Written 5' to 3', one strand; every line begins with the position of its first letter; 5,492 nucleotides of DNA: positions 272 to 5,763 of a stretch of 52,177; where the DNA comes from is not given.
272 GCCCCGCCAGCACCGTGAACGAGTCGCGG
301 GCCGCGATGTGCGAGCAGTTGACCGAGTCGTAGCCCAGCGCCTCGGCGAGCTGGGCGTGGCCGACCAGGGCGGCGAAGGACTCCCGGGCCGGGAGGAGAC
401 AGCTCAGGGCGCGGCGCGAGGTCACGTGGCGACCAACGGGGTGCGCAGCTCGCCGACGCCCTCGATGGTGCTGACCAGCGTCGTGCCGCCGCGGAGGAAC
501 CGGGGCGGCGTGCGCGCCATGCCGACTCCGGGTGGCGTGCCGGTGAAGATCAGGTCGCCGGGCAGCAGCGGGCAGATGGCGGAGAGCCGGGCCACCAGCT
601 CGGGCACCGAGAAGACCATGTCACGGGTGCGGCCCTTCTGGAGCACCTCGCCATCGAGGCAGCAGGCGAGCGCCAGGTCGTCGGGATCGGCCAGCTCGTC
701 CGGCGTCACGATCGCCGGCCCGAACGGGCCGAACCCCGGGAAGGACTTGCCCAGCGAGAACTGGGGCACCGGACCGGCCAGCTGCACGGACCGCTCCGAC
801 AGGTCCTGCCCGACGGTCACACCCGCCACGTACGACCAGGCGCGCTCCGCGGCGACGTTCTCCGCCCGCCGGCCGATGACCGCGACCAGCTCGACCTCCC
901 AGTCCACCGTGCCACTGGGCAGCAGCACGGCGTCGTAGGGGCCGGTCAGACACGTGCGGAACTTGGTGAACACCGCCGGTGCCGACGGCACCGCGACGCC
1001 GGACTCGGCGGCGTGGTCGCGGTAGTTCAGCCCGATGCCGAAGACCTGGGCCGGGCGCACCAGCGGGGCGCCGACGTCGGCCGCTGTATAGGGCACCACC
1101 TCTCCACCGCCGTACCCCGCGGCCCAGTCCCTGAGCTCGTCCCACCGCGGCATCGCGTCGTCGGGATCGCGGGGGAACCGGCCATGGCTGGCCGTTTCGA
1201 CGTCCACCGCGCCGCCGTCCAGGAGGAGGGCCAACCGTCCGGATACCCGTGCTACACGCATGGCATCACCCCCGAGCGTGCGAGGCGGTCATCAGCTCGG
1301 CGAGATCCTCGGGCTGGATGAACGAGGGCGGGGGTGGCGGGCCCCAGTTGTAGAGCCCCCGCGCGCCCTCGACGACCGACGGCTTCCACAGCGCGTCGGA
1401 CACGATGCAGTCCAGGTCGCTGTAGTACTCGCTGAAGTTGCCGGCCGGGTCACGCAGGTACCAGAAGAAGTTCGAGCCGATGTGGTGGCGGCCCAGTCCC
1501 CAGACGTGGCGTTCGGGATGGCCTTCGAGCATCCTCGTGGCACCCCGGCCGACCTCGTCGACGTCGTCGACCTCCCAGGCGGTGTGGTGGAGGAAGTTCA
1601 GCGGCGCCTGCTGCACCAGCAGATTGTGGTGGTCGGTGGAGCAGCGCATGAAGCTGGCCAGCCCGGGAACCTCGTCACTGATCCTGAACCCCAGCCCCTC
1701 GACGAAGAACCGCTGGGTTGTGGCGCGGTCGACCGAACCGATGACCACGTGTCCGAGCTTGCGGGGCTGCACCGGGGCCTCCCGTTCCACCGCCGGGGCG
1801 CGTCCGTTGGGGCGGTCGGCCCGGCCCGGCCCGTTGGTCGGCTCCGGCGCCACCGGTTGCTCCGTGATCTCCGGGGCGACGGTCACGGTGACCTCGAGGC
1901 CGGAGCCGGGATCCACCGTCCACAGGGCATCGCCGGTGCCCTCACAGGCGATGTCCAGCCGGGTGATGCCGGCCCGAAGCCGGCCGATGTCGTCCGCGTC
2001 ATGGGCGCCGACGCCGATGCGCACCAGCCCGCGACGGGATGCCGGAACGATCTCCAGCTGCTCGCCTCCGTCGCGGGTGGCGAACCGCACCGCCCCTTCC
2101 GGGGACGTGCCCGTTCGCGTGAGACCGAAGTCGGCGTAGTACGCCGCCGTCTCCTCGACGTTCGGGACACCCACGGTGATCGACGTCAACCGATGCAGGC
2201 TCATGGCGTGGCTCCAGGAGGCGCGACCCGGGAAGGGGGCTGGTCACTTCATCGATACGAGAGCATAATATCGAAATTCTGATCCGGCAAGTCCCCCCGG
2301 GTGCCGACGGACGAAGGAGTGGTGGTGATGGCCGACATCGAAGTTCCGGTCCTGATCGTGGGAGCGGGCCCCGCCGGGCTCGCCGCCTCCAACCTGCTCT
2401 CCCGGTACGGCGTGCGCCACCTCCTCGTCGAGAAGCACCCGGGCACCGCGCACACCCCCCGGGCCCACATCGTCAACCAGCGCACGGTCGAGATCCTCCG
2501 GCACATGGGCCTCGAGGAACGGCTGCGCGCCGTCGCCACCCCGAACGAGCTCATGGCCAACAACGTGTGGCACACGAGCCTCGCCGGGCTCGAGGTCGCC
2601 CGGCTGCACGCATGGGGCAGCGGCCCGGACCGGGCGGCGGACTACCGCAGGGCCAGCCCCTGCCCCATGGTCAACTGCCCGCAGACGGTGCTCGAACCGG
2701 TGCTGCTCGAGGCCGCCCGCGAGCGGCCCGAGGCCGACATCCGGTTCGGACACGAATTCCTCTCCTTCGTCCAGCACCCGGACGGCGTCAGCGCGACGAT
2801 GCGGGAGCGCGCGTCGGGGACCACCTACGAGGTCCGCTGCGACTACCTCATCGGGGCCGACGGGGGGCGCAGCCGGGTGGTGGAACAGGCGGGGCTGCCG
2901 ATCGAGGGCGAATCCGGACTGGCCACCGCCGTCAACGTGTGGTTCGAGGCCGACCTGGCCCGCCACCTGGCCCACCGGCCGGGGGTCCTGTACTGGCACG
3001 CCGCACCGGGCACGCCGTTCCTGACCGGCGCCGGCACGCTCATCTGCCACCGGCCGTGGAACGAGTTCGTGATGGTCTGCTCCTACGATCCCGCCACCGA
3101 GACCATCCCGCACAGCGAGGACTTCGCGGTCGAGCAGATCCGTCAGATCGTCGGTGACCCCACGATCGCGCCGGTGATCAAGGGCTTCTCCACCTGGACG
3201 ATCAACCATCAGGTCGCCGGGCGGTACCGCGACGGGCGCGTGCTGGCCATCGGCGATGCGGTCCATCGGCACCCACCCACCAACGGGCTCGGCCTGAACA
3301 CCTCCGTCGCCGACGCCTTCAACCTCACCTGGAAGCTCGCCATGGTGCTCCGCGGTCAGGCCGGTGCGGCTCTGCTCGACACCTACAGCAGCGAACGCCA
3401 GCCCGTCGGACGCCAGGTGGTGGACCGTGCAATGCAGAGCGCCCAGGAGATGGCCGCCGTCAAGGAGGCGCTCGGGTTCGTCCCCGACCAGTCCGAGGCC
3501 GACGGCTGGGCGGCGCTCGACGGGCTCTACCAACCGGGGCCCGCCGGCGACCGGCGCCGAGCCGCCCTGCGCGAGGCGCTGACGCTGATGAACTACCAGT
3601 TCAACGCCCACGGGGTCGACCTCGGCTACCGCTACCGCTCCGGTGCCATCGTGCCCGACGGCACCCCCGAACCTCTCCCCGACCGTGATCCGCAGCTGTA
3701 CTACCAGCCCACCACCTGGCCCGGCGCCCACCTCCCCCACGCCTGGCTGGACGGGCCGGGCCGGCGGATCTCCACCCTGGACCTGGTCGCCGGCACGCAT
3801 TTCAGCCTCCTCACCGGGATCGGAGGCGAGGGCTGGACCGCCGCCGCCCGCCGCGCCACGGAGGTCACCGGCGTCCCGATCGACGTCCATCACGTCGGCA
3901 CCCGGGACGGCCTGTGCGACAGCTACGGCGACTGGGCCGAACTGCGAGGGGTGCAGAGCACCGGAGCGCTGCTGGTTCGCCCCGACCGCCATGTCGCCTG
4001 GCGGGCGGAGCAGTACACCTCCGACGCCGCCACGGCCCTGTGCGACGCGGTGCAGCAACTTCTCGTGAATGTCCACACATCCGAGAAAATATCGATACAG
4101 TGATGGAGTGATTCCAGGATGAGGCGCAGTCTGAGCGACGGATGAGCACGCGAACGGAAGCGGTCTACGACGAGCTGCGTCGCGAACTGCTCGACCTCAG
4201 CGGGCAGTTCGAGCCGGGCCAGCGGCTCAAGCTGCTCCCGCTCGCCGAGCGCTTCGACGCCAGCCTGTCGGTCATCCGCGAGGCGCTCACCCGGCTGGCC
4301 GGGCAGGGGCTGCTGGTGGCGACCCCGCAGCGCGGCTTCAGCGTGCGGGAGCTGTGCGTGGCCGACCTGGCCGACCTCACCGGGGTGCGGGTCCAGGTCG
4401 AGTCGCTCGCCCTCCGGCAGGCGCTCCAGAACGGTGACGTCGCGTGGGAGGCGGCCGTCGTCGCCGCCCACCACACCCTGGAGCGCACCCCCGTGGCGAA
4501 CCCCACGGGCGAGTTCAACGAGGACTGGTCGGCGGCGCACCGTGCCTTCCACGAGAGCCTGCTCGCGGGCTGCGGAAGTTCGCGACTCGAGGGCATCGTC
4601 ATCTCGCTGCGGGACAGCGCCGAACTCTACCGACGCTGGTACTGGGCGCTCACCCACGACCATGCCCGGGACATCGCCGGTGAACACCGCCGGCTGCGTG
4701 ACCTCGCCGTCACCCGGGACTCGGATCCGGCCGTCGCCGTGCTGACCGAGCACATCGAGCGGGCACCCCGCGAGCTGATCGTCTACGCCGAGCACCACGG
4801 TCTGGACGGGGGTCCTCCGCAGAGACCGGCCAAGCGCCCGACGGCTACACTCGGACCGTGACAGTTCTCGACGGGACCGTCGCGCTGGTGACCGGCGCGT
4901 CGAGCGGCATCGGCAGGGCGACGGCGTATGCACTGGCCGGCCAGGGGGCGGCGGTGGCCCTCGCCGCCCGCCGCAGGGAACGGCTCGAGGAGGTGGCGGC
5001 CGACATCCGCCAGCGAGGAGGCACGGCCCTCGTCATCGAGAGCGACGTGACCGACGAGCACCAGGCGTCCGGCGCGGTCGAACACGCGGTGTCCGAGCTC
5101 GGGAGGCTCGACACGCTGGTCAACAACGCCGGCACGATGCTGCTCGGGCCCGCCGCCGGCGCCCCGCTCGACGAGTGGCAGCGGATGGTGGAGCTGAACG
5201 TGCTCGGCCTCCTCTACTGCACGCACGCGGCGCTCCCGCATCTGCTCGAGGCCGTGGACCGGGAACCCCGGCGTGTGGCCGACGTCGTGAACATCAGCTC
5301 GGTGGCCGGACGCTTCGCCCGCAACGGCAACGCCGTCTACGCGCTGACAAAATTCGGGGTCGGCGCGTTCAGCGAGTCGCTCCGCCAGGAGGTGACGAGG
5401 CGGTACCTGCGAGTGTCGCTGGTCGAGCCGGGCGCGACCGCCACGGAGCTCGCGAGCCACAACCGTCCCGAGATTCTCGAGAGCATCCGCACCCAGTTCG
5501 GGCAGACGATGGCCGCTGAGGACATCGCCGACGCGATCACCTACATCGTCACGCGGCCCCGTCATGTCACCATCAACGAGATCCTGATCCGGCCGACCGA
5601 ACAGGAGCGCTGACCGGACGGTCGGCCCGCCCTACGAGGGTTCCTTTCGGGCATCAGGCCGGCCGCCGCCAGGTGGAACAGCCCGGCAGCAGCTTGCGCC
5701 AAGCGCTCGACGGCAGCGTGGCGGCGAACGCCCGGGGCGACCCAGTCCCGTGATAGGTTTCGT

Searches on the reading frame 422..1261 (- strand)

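Call 40: search_protein_families(library=pfam, proteins=[window:422-1261:-], max_evalue=0.00001)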
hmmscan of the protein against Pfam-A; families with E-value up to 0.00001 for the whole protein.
window:422-1261:- (279 aa): 1 family
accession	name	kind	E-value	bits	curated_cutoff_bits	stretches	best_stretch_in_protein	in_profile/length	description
PF01557.24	FAA_hydrolase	-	1.6e-62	211.4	23.9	1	73-276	2-213/214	Fumarylacetoacetate (FAA) hydrolase C-terminal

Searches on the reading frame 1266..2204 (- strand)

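Call 40: search_protein_families(library=pfam, proteins=[window:1266-2204:-], max_evalue=0.00001)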
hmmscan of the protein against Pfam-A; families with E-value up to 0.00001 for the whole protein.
window:1266-2204:- (312 aa): 1 family
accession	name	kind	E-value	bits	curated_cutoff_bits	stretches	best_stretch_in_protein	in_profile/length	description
PF00903.31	Glyoxalase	-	2.4e-11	44.5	20.6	1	149-257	1-118/121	Glyoxalase/Bleomycin resistance protein/Dioxygenase superfamily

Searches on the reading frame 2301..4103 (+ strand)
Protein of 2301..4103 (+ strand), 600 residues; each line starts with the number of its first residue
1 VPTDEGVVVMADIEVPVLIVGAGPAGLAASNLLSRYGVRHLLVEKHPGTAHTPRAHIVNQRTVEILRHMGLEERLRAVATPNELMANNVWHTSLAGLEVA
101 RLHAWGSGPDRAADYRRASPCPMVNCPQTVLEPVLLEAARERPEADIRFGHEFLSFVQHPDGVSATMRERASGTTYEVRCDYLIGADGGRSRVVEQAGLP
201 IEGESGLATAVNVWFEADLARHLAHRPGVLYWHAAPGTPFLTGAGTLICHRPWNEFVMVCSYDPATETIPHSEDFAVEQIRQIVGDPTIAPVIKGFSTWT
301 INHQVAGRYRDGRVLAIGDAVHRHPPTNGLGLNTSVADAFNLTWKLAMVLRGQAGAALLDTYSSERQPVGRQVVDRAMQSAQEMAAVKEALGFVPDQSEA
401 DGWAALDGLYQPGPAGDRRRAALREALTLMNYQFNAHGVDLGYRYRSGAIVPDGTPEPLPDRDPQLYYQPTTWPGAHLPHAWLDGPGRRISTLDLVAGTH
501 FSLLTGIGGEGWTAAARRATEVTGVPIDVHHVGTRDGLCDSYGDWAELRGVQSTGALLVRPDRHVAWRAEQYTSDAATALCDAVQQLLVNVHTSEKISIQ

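Call 40: search_protein_families(library=pfam, proteins=[window:2301-4103:+], max_evalue=0.00001)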
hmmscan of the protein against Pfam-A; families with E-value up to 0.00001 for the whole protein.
window:2301-4103:+ (600 aa): 3 families
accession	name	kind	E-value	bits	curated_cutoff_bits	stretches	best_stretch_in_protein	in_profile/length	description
PF01494.25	FAD_binding_3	-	1.7e-114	383.1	22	1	14-377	1-349/349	FAD binding domain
PF21274.3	Rng_hyd_C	-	8.2e-19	68.3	27.5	1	472-587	2-103/107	Aromatic-ring hydroxylase, C-terminal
PF13450.12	NAD_binding_8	-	4.1e-06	27.4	21.9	0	19-49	1-31/68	NAD(P)-binding Rossmann-like domain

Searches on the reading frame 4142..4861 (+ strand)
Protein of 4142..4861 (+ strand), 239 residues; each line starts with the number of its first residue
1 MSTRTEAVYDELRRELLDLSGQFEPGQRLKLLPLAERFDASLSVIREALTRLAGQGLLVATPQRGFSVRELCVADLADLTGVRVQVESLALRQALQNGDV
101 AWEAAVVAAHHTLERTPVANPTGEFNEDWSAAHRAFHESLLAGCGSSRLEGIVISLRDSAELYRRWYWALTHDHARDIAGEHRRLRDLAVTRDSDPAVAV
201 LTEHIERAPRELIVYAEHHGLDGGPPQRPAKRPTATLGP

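Call 40: search_protein_families(library=pfam, proteins=[window:4142-4861:+], max_evalue=0.00001)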
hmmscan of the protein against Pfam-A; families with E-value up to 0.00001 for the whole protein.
window:4142-4861:+ (239 aa): 2 families
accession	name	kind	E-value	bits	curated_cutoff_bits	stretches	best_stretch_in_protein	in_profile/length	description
PF07729.17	FCD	-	1.9e-18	67.5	24.3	1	80-206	3-124/125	FCD domain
PF00392.27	GntR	-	1.5e-13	50.6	27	1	5-68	2-64/64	Bacterial regulatory proteins, gntR family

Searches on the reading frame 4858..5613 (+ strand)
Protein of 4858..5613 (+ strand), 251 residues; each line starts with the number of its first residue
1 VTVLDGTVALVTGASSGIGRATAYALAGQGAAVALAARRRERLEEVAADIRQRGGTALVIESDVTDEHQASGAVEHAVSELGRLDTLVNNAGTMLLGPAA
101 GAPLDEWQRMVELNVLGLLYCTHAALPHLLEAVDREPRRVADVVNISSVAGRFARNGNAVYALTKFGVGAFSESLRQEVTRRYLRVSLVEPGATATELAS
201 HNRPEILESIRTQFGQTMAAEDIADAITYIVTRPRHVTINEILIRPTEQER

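Call 40: search_protein_families(library=pfam, proteins=[window:4858-5613:+], max_evalue=0.00001)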
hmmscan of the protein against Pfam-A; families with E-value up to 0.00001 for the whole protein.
window:4858-5613:+ (251 aa): 3 families
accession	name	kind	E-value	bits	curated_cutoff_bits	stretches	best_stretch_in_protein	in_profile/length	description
PF00106.31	adh_short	-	7.9e-53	179.3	26.6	1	8-203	2-191/195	short chain dehydrogenase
PF13561.12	adh_short_C2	-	7.4e-39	134.2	27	1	13-232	1-218/236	Enoyl-(Acyl carrier protein) reductase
PF08659.16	KR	-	2.8e-13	50.6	22.6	1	9-178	3-166/180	KR domain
